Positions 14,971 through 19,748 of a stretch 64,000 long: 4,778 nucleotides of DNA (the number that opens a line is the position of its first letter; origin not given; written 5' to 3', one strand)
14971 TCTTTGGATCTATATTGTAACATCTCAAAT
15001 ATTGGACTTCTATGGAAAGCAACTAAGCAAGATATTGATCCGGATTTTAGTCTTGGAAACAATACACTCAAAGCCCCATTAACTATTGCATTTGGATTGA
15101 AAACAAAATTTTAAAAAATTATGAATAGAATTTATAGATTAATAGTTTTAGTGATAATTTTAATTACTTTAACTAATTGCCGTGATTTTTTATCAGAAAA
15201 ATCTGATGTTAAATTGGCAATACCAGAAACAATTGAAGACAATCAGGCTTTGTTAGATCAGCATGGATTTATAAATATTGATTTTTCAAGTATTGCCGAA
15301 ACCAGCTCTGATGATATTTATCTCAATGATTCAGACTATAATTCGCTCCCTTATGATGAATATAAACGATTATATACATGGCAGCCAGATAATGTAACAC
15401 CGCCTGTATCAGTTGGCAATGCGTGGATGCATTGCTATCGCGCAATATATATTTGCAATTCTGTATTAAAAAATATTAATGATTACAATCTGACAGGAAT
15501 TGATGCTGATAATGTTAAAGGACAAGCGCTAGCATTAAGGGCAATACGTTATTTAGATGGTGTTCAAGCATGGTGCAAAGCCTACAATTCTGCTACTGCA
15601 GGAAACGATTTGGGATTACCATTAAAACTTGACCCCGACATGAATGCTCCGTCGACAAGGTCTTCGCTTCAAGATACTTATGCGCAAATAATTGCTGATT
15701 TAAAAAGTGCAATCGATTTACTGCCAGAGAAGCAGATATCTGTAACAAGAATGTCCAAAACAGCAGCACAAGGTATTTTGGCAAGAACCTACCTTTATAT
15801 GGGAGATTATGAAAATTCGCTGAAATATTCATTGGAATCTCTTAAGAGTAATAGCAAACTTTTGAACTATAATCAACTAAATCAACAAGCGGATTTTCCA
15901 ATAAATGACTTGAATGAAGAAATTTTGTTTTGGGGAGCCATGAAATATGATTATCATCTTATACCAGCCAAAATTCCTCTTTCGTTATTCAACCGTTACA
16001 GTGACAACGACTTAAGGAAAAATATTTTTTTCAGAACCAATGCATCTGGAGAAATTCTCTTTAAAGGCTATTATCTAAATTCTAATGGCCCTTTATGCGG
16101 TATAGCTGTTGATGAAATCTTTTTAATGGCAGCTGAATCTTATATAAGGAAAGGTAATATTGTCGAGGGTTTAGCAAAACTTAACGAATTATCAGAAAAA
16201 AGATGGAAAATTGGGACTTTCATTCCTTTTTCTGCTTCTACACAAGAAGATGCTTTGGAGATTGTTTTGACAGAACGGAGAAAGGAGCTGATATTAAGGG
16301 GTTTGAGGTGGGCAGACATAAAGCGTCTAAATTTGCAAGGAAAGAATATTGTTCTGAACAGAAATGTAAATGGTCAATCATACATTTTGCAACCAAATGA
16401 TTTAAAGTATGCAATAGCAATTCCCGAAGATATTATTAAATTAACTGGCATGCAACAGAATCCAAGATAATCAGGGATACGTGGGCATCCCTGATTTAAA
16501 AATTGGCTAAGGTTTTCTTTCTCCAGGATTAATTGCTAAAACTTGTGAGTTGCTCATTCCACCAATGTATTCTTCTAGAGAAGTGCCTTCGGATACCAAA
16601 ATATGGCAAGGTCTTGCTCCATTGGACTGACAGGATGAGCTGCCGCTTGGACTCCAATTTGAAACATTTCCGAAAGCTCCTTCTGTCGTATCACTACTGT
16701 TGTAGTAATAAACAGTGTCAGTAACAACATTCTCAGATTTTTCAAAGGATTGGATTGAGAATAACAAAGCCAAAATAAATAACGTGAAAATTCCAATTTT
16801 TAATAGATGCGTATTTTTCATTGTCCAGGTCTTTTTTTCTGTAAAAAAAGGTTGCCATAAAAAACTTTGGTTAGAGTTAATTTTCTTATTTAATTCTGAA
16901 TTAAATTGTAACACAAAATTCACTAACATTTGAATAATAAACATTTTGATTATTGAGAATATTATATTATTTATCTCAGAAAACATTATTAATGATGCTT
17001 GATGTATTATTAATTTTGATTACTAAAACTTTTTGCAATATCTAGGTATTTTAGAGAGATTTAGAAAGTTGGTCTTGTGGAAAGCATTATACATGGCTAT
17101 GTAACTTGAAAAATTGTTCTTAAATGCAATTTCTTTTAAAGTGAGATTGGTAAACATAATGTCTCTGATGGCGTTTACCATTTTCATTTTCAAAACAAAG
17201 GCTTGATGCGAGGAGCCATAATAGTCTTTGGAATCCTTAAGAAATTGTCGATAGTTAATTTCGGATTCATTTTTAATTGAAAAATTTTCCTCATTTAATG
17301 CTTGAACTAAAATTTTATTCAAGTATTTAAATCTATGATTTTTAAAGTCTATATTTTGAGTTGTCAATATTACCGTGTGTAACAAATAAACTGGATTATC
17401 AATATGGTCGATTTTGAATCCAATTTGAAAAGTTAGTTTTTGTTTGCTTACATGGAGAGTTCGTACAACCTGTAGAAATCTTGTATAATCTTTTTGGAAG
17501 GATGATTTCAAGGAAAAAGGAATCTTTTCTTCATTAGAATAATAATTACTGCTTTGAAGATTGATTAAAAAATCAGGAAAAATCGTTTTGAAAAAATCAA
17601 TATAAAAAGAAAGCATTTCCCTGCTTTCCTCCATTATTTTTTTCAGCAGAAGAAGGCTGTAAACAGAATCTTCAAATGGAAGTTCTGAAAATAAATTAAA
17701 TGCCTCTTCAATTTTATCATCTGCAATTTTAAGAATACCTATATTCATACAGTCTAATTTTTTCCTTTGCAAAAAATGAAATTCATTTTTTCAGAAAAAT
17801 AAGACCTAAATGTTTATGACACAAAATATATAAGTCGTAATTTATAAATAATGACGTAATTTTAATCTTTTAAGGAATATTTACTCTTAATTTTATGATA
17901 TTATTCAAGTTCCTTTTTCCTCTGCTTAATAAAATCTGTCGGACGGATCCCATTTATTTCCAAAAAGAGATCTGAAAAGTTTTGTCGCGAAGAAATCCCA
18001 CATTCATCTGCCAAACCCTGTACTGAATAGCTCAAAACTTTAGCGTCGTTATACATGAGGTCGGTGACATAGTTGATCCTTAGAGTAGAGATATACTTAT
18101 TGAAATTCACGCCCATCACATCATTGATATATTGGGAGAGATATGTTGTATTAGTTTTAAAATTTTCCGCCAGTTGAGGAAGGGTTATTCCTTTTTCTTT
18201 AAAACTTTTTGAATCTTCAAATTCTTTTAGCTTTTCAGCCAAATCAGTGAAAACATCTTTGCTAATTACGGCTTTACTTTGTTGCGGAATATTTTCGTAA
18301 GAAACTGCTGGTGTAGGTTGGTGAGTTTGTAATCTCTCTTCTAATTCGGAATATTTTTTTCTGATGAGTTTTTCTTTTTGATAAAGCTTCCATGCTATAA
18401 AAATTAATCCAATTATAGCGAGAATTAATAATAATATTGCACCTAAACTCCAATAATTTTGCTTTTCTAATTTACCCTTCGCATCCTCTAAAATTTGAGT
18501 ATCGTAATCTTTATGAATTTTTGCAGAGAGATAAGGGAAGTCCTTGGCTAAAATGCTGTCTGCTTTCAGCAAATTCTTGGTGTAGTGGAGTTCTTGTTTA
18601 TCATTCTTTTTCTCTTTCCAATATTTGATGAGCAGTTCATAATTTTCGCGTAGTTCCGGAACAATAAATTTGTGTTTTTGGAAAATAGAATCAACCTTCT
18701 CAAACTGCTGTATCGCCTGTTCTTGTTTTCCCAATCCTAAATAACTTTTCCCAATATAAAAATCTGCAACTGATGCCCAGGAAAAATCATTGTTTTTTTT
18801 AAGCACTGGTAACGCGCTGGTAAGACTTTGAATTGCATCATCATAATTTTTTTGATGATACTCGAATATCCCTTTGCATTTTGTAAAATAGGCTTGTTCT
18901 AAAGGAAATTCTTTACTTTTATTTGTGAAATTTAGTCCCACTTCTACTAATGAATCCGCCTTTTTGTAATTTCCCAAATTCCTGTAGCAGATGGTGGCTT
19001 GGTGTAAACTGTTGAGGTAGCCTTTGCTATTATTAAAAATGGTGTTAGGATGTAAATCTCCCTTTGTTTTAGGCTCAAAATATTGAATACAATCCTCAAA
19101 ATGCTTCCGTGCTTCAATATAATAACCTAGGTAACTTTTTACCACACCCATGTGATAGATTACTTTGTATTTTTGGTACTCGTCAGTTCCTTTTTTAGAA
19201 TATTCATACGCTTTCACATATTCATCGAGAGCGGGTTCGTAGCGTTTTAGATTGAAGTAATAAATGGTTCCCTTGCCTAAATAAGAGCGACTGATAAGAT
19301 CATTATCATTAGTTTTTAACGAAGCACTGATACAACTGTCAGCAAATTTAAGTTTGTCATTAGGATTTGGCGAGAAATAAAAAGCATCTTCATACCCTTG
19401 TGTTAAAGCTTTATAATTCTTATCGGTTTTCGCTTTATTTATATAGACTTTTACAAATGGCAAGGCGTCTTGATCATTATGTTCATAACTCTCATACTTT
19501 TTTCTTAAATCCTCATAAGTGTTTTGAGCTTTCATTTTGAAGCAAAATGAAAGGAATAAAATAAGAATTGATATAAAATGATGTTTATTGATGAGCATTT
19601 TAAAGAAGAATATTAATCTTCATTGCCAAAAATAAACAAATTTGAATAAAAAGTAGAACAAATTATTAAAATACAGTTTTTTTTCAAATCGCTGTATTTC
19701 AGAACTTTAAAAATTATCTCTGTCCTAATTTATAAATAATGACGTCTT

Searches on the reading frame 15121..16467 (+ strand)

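Call 78: search_protein_families(library=pfam, proteins=[window:15121-16467:+], max_evalue=0.0001)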
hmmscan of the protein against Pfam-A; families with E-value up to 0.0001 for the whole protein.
window:15121-16467:+ (449 aa): 2 families
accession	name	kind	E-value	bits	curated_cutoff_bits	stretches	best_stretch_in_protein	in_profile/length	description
PF14322.12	SusD-like_3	-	3.3e-28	99.7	27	1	22-225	1-191/191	Starch-binding associating with outer membrane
PF07980.17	SusD_RagB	-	2.6e-06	27.8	23.1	1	332-410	163-242/297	SusD family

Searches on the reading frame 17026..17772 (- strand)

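Call 78: search_protein_families(library=pfam, proteins=[window:17026-17772:-], max_evalue=0.0001)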
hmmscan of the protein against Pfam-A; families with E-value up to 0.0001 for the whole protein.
window:17026-17772:- (249 aa): 1 family
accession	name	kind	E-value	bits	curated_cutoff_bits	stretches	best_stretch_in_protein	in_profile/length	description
PF12833.13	HTH_18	-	2.5e-06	28.1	33.6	1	172-234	7-69/80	Helix-turn-helix domain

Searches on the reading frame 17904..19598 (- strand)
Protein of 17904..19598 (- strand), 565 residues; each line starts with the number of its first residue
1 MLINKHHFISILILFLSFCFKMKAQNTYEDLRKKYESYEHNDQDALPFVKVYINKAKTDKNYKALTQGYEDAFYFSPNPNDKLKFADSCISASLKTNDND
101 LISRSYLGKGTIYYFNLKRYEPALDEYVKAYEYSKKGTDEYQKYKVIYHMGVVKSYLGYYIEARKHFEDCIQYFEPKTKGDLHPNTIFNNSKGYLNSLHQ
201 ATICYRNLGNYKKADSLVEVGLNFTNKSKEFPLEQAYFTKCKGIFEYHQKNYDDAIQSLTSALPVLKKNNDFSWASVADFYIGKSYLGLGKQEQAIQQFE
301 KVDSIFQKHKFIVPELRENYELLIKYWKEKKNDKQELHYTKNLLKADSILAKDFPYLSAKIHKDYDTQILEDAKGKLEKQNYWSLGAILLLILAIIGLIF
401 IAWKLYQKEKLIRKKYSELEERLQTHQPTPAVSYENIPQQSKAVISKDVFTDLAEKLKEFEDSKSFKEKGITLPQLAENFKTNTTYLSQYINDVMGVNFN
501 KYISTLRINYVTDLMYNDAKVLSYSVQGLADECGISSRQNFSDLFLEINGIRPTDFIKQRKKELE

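Call 78: search_protein_families(library=pfam, proteins=[window:17904-19598:-], max_evalue=0.0001)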
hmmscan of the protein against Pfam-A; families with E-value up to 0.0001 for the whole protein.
window:17904-19598:- (565 aa): 6 families
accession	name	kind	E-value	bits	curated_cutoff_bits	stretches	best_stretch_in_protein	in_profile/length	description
PF13424.12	TPR_12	-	1.6e-12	47.9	30.1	0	242-302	9-71/77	Tetratricopeptide repeat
PF07719.23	TPR_2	-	8.8e-10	38.4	27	0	146-174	3-31/34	Tetratricopeptide repeat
PF12833.13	HTH_18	-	2.2e-08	34.7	33.6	1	476-558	1-79/80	Helix-turn-helix domain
PF13181.12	TPR_8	-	5e-08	32.9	25.7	0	282-307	7-32/34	Tetratricopeptide repeat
PF13174.12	TPR_6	-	2e-05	25.4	26.3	0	278-302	2-26/33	Tetratricopeptide repeat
PF00515.34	TPR_1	-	3.2e-05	24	27.8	0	281-302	6-27/34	Tetratricopeptide repeat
